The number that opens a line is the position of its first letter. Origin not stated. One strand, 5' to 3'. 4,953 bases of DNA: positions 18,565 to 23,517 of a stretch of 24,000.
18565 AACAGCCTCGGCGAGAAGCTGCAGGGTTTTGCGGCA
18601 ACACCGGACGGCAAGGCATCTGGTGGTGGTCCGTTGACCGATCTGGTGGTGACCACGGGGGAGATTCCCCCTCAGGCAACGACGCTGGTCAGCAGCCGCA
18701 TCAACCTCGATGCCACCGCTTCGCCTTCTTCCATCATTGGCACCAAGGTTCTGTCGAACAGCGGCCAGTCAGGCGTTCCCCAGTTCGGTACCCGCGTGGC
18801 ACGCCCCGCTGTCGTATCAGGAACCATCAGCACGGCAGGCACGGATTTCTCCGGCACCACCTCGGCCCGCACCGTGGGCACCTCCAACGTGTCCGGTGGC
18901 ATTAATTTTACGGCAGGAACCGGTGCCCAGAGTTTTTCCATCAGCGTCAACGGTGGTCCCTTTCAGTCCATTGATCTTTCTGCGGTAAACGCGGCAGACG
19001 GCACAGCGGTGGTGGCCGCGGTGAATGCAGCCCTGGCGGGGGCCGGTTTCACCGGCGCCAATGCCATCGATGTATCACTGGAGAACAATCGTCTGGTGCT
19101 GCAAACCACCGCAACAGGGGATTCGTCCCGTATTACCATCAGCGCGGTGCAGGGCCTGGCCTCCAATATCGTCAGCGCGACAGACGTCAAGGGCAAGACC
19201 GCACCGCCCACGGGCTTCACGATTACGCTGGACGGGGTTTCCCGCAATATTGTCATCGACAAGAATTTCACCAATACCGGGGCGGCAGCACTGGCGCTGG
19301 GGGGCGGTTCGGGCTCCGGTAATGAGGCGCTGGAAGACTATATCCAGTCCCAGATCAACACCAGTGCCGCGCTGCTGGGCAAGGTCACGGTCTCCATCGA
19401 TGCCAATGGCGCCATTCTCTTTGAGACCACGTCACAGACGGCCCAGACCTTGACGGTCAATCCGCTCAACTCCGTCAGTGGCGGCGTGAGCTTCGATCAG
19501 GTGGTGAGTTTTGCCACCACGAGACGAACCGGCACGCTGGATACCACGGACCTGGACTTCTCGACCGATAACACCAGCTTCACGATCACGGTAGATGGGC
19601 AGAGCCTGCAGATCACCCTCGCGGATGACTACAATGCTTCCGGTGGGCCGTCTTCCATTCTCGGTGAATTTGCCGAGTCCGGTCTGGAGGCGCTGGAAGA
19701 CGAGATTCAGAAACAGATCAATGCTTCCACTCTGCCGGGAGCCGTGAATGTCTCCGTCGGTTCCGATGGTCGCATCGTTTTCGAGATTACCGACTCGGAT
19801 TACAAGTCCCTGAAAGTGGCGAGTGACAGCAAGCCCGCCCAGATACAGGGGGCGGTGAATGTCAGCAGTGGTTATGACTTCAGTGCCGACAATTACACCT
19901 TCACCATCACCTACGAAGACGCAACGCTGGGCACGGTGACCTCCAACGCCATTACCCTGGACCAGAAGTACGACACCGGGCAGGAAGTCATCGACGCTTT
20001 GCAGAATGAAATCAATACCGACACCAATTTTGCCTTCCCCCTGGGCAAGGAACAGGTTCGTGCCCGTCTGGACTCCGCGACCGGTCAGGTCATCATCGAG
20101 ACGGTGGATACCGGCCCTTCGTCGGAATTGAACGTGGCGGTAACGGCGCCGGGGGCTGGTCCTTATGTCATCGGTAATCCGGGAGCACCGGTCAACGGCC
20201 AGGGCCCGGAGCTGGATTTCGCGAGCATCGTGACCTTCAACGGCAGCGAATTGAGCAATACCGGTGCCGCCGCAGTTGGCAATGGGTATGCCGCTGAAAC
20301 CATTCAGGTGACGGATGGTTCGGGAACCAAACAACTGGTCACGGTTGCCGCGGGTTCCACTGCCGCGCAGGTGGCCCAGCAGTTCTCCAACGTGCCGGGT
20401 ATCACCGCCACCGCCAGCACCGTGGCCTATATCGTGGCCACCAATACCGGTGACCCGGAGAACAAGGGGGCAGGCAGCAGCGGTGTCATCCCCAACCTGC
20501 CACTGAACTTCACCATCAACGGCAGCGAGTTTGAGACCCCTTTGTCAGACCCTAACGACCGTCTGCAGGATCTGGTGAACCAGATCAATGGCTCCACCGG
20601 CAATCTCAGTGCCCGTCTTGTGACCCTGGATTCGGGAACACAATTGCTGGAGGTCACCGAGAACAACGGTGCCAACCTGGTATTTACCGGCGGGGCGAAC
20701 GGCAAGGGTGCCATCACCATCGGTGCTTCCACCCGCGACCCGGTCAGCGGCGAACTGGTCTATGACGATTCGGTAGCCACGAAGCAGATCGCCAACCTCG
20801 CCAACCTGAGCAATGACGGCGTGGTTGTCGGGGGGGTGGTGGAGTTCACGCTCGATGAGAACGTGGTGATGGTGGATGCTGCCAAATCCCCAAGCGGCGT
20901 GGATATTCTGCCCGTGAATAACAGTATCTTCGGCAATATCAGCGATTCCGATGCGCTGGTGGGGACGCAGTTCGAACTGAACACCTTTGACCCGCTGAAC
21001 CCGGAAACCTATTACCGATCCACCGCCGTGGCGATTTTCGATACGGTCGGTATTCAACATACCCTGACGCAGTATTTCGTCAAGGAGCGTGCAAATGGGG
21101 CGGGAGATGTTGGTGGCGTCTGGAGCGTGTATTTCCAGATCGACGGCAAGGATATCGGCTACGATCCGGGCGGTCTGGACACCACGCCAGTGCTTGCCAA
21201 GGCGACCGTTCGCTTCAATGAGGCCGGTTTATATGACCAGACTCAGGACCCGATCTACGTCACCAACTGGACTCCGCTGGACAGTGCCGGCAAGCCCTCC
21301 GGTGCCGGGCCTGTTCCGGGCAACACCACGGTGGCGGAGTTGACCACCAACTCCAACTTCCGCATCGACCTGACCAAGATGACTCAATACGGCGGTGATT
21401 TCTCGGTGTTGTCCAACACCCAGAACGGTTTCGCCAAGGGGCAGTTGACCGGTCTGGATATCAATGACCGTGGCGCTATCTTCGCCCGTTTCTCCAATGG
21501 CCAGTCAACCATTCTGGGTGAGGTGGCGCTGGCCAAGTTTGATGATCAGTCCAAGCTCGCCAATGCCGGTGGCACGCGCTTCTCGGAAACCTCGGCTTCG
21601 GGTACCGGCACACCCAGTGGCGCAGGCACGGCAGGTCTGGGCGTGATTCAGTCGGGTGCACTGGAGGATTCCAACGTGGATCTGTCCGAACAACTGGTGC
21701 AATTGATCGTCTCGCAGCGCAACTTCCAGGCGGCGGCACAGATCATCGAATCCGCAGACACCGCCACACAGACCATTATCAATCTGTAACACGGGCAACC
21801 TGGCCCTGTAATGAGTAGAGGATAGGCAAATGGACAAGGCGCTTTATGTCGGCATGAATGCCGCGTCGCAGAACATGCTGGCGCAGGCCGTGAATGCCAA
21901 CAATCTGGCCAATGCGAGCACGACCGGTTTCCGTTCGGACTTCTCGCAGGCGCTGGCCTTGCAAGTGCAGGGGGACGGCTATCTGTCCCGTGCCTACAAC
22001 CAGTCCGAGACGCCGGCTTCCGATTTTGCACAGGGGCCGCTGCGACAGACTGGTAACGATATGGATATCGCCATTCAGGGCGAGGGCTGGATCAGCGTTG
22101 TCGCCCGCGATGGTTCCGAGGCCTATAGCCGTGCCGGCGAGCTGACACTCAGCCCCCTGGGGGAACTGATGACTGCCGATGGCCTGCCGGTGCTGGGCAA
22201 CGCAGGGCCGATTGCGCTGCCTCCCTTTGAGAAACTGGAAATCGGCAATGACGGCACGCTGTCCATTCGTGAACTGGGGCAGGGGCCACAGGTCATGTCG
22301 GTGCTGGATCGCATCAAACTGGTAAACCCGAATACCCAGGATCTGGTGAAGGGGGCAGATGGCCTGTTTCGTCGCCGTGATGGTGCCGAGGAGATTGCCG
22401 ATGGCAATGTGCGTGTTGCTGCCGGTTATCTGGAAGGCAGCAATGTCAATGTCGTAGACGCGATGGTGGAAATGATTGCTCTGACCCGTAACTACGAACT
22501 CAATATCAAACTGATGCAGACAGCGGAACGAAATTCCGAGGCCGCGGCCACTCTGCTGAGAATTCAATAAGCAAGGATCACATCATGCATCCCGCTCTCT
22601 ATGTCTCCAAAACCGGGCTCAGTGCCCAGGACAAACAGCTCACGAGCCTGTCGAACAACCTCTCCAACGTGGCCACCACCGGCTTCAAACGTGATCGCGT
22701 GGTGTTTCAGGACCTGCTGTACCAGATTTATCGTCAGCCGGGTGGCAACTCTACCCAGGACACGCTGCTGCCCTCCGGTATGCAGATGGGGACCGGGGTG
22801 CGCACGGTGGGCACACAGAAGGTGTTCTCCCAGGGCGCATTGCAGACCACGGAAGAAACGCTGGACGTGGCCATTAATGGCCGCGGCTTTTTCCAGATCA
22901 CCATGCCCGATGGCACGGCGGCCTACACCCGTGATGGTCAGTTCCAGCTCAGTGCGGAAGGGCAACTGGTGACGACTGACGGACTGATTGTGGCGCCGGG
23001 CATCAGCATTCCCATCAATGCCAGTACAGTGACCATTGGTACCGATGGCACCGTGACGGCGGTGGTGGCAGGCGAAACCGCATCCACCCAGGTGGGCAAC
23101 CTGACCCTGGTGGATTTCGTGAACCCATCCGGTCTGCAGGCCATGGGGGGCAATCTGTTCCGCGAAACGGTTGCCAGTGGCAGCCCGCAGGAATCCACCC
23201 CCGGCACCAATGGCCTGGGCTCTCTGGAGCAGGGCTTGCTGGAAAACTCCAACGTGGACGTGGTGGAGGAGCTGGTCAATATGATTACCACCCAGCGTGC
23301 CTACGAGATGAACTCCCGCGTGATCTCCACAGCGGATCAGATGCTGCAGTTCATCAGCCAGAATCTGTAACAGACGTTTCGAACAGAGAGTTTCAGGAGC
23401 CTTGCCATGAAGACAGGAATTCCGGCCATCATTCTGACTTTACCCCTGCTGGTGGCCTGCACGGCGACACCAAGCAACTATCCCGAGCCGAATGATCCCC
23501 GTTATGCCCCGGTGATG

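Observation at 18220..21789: Giant flagellar hook protein: ~750-aa insertion of tandem IN-motif-like modules inside FlgE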

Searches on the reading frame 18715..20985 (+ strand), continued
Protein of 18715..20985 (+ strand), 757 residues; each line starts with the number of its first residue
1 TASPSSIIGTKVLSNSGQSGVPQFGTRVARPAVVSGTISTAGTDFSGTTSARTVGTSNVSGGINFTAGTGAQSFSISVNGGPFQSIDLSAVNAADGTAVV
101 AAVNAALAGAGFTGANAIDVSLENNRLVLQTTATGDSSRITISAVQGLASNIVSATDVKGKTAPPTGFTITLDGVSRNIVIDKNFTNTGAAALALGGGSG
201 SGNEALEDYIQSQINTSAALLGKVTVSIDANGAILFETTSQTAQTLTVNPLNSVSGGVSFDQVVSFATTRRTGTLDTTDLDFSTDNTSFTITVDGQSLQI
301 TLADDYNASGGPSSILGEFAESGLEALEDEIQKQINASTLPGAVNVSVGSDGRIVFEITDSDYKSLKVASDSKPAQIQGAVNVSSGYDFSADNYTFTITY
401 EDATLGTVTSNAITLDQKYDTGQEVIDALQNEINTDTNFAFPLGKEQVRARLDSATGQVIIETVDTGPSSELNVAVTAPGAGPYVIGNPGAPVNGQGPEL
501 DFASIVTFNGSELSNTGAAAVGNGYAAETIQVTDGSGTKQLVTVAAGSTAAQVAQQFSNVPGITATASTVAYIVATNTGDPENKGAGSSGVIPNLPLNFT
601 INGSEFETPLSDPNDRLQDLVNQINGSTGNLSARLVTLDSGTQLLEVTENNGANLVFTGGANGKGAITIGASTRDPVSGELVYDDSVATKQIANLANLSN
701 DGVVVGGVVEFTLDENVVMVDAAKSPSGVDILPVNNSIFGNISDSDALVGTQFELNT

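Call 77: search_protein_families(library=pfam, proteins=[L013:1092-4721:+, L012:1094-4732:+, L011:15541-17694:+, L004:3512-5572:+, L013:15520-19284:+], max_evalue=10)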
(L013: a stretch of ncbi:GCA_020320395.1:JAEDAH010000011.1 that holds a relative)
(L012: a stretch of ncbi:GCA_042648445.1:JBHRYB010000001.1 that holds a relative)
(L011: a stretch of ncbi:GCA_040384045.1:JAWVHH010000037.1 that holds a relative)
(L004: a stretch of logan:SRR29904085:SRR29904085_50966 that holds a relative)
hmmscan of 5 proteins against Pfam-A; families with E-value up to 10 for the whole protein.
L013:1092-4721:+ (1210 aa): 6 families
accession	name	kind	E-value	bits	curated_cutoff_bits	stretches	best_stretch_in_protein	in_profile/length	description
PF07559.19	FlgE_D2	-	4.4e-36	124.9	22.7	1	925-1092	6-142/142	Flagellar basal body protein FlaE D2 domain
PF06429.18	Flg_bbr_C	-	3.5e-14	52.5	23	1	1166-1210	2-46/46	Flagellar basal body rod FlgEFG protein C-terminal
PF22692.1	LlgE_F_G_D1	-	8.1e-12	45.6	27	1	83-142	1-45/64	Flagellar hook protein FlgE/F/G D1 domain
PF00460.25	Flg_bb_rod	-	4.9e-08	33.2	20.7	1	4-33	2-31/31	Flagella basal body rod protein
PF07196.18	Flagellin_IN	-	0.0087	16.7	22.7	1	814-849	20-53/55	Flagellin hook IN motif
PF19070.5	DUF5766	-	0.047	14.4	27.4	1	530-591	6-67/77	Family of unknown function (DUF5766)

L012:1094-4732:+ (1213 aa): 4 families
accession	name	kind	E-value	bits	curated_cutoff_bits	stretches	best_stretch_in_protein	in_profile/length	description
PF07559.19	FlgE_D2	-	1.5e-31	110.3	22.7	1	928-1095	6-142/142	Flagellar basal body protein FlaE D2 domain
PF06429.18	Flg_bbr_C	-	7e-15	54.7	23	1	1169-1213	2-46/46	Flagellar basal body rod FlgEFG protein C-terminal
PF22692.1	LlgE_F_G_D1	-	1.7e-11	44.6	27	1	83-142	1-47/64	Flagellar hook protein FlgE/F/G D1 domain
PF00460.25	Flg_bb_rod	-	1.1e-06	28.9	20.7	1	4-33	2-31/31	Flagella basal body rod protein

L011:15541-17694:+ (718 aa): 4 families
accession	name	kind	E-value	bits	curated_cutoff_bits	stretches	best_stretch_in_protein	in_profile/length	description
PF00669.25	Flagellin_N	-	5.2e-44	150.1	26.6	1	5-141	1-137/139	Bacterial flagellin N-terminal helical region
PF00700.27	Flagellin_C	-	1.2e-27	96.4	23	1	634-717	3-86/86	Bacterial flagellin C-terminal helical region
PF07196.18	Flagellin_IN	-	0.00052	20.6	22.7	3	254-295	1-45/55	Flagellin hook IN motif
PF22820.2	TcaA_3rd_4th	-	0.025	14.9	27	1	473-495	14-36/73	TcaA protein 3rd/4th domain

L004:3512-5572:+ (687 aa): 4 families
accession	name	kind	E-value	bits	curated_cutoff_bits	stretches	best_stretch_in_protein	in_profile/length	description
PF07559.19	FlgE_D2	-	5.2e-26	92.3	22.7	1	419-569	10-142/142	Flagellar basal body protein FlaE D2 domain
PF06429.18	Flg_bbr_C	-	8.5e-14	51.2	23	1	642-687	1-46/46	Flagellar basal body rod FlgEFG protein C-terminal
PF22692.1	LlgE_F_G_D1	-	1.8e-11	44.4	27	1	83-161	1-45/64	Flagellar hook protein FlgE/F/G D1 domain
PF00460.25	Flg_bb_rod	-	1.3e-08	35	20.7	1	4-33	2-31/31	Flagella basal body rod protein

L013:15520-19284:+ (1255 aa): 4 families
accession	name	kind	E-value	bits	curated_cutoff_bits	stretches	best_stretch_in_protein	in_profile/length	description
PF00669.25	Flagellin_N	-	6.1e-45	153.1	26.6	1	5-142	1-138/139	Bacterial flagellin N-terminal helical region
PF00700.27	Flagellin_C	-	2.3e-27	95.6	23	1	1169-1254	1-86/86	Bacterial flagellin C-terminal helical region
PF07196.18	Flagellin_IN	-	0.00014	22.4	22.7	5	927-982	1-46/55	Flagellin hook IN motif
PF03357.26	Snf7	-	4.6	7.3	27.3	1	98-127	129-157/171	Snf7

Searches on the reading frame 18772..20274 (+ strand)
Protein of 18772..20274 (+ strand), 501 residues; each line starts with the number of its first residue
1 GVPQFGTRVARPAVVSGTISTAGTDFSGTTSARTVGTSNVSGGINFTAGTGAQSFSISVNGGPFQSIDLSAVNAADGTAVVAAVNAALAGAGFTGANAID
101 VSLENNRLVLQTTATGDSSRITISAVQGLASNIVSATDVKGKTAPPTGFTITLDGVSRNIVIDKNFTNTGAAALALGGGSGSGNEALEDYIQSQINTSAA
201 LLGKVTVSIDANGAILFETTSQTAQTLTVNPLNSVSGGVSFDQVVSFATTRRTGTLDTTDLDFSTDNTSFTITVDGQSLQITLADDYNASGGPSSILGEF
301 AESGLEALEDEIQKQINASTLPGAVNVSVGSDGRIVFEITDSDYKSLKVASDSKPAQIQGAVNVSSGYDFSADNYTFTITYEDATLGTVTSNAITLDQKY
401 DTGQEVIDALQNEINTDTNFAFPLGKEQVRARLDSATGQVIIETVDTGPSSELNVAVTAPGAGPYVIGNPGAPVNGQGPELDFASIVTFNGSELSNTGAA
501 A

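Call 61: find_related_loci(query=window:18772-20274:+, collection=genome_contigs, flank=10000)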
Query window:18772-20274:+ (501 aa) in genome_contigs; peptide patterns used: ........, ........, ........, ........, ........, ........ (x = any residue, [..] = any of these).
154 stretches matched a pattern; 5 encode a relative of the query (tblastn E <= 1e-3); 5 distinct loci.
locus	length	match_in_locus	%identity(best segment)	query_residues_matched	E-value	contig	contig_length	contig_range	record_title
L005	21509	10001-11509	84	1-501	0e+0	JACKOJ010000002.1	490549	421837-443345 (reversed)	MAG: Pseudomonadales bacterium isolate HK-STAS-PROT-167 HK-STAS-PROT-167_2, whole genome shotgun sequence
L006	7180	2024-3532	75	1-501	0e+0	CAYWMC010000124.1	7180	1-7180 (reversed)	MAG TPA_asm: uncultured Klebsiella sp. isolate SRP302895_co1_359 genome assembly, contig: NODE_21679_length_7180_cov_6.8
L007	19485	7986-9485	69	1-501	0e+0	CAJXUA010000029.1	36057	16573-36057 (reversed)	MAG TPA_asm: uncultured Gammaproteobacteria bacterium isolate SRR3933267_bin.6_MetaBAT_v2.12.1_MAG genome assembly, cont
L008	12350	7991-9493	71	3-501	0e+0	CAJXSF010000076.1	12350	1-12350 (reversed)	MAG TPA_asm: uncultured Gammaproteobacteria bacterium isolate SRR3933246_bin.1_MetaBAT_v2.12.1_MAG genome assembly, cont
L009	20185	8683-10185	65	4-501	9e-171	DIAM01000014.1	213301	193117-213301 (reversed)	MAG TPA_asm: Gammaproteobacteria bacterium UBA5078 UBA5078_contig_1652, whole genome shotgun sequence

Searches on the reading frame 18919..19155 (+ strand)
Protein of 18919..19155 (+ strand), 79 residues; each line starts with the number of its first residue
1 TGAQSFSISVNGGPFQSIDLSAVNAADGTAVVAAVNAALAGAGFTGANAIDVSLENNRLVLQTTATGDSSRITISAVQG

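Call 60: search_protein_families(library=pfam, alignment_id=A3, max_evalue=10)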
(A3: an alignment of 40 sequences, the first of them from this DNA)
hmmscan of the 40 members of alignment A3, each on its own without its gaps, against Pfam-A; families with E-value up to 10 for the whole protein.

A. member 1, seq(79 aa): 1 family
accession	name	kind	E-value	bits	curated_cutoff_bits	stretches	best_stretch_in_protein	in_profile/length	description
PF07196.18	Flagellin_IN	-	0.061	13.9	22.7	1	5-64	1-54/55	Flagellin hook IN motif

B. families by the number of members that match (of 40 scanned): 28 families (the first 25 are shown)
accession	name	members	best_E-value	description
PF07196.18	Flagellin_IN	8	0.00089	Flagellin hook IN motif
PF13157.11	Enas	6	0.0042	Endospore appendages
PF11760.13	CbiG_N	2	0.09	Cobalamin synthesis G N-terminal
PF11131.13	PhrC_PhrF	2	0.88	Rap-phr extracellular signalling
PF03958.22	Secretin_N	1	0.0041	Bacterial type II/III secretion system short domain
PF11367.14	Tail_completion_gp17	1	0.0066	Tail completion protein gp17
PF01053.26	Cys_Met_Meta_PP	1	0.023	Cys/Met metabolism PLP-dependent enzyme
PF11492.14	Dicistro_VP4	1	0.024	Cricket paralysis virus, VP4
PF25800.1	FimV_N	1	0.027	FimV N-terminal domain Ig-like domain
PF07527.18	Hairy_orange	1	0.03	Hairy Orange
PF00295.23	Glyco_hydro_28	1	0.037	Glycosyl hydrolases family 28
PF21139.3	BT_MCC_alpha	1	0.041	Methylcrotonyl-CoA carboxylase, alpha-subunit, BT domain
PF10964.13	DUF2766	1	0.044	Protein of unknown function (DUF2766)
PF21934.1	Yop-YscD_ppl_3rd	1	0.059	YscD/CdsD-like Bon-like domain 3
PF00670.27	AdoHcyase_NAD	1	0.083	S-adenosyl-L-homocysteine hydrolase, NAD binding domain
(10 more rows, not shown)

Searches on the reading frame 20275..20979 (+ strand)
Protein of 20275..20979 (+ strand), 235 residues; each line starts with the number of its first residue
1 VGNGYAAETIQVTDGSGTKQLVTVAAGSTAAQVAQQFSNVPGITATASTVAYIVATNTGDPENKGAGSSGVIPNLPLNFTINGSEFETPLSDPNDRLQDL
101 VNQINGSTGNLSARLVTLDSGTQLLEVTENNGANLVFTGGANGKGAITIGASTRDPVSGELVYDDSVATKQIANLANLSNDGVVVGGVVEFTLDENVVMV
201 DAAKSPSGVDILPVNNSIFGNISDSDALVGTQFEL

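Call 67: find_homologous_proteins(query=window:20275-20979:+, max_evalue=0.00001)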
Query window:20275-20979:+ (235 aa): 1 proteins with E <= 0.00001 among 1260 candidates.
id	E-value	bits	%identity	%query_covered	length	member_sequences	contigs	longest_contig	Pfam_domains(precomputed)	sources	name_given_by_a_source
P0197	3.2e-6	45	63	22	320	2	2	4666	PF06429.19,PF07559.20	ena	-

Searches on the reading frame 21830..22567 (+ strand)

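Call 14: search_protein_families(library=pfam, proteins=[window:21830-22567:+], max_evalue=0.001)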
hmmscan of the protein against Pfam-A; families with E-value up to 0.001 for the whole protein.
window:21830-22567:+ (246 aa): 3 families
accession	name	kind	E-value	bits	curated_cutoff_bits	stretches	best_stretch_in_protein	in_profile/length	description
PF06429.18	Flg_bbr_C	-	7.3e-18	64.3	23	1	198-242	2-46/46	Flagellar basal body rod FlgEFG protein C-terminal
PF22692.1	LlgE_F_G_D1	-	2.6e-12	47.1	27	1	81-145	1-63/64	Flagellar hook protein FlgE/F/G D1 domain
PF00460.25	Flg_bb_rod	-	3.3e-07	30.6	20.7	1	5-35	1-31/31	Flagella basal body rod protein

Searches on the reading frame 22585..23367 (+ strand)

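Call 14: search_protein_families(library=pfam, proteins=[window:22585-23367:+], max_evalue=0.001)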
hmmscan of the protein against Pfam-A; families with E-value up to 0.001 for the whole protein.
window:22585-23367:+ (261 aa): 3 families
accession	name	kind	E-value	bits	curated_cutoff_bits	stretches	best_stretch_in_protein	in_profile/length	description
PF22692.1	LlgE_F_G_D1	-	1.4e-27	96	27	1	96-159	1-64/64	Flagellar hook protein FlgE/F/G D1 domain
PF06429.18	Flg_bbr_C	-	1.1e-21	76.5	23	1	216-259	2-45/46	Flagellar basal body rod FlgEFG protein C-terminal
PF00460.25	Flg_bb_rod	-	8.1e-07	29.3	20.7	1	5-35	1-31/31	Flagella basal body rod protein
